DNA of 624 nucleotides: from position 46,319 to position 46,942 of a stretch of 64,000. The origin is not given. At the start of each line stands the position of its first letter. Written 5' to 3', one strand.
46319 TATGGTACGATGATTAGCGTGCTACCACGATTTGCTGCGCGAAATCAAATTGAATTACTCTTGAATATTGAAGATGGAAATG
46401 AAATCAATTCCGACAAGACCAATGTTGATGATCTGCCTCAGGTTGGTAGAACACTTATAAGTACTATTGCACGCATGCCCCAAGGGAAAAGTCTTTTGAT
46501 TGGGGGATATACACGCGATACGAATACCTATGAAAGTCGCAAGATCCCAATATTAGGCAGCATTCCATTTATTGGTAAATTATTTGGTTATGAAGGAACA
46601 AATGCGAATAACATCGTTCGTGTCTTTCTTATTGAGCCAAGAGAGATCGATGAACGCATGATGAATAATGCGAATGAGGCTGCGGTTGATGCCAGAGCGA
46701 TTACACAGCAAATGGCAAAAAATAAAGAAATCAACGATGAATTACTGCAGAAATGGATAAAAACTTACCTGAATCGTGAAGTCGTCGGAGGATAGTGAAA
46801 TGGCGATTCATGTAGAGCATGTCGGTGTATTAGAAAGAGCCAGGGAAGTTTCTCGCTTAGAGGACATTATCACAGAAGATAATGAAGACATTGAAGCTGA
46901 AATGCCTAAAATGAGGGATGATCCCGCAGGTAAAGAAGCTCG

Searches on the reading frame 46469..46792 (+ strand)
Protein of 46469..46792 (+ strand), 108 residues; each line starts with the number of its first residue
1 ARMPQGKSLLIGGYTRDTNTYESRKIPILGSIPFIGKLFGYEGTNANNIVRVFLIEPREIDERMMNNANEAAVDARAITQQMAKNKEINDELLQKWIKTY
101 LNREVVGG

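Call 49: search_solved_structures(query=window:46469-46792:+, max_evalue=0.001, show_alignments=3)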
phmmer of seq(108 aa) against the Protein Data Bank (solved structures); distinct sequences matched with E-value up to 0.001: 5.
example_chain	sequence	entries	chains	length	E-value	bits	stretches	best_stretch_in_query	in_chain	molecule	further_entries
5tcq_A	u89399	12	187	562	5.1e-24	87.8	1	1-103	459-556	Protein InvG | Type 3 secretion system secretin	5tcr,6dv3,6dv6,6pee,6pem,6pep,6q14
6rwk_X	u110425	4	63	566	6e-21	77.9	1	1-70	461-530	Outer membrane protein MxiD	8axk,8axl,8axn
5wq7_A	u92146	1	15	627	0.00023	24.7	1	5-57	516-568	Putative type II secretion system protein D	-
9sh1_A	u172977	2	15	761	0.00067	23.2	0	3-58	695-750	Type IV pilus biogenesis and competence protein PilQ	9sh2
4av2_A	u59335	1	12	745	0.00087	22.8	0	3-58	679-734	TYPE IV PILUS BIOGENESIS AND COMPETENCE PROTEIN PILQ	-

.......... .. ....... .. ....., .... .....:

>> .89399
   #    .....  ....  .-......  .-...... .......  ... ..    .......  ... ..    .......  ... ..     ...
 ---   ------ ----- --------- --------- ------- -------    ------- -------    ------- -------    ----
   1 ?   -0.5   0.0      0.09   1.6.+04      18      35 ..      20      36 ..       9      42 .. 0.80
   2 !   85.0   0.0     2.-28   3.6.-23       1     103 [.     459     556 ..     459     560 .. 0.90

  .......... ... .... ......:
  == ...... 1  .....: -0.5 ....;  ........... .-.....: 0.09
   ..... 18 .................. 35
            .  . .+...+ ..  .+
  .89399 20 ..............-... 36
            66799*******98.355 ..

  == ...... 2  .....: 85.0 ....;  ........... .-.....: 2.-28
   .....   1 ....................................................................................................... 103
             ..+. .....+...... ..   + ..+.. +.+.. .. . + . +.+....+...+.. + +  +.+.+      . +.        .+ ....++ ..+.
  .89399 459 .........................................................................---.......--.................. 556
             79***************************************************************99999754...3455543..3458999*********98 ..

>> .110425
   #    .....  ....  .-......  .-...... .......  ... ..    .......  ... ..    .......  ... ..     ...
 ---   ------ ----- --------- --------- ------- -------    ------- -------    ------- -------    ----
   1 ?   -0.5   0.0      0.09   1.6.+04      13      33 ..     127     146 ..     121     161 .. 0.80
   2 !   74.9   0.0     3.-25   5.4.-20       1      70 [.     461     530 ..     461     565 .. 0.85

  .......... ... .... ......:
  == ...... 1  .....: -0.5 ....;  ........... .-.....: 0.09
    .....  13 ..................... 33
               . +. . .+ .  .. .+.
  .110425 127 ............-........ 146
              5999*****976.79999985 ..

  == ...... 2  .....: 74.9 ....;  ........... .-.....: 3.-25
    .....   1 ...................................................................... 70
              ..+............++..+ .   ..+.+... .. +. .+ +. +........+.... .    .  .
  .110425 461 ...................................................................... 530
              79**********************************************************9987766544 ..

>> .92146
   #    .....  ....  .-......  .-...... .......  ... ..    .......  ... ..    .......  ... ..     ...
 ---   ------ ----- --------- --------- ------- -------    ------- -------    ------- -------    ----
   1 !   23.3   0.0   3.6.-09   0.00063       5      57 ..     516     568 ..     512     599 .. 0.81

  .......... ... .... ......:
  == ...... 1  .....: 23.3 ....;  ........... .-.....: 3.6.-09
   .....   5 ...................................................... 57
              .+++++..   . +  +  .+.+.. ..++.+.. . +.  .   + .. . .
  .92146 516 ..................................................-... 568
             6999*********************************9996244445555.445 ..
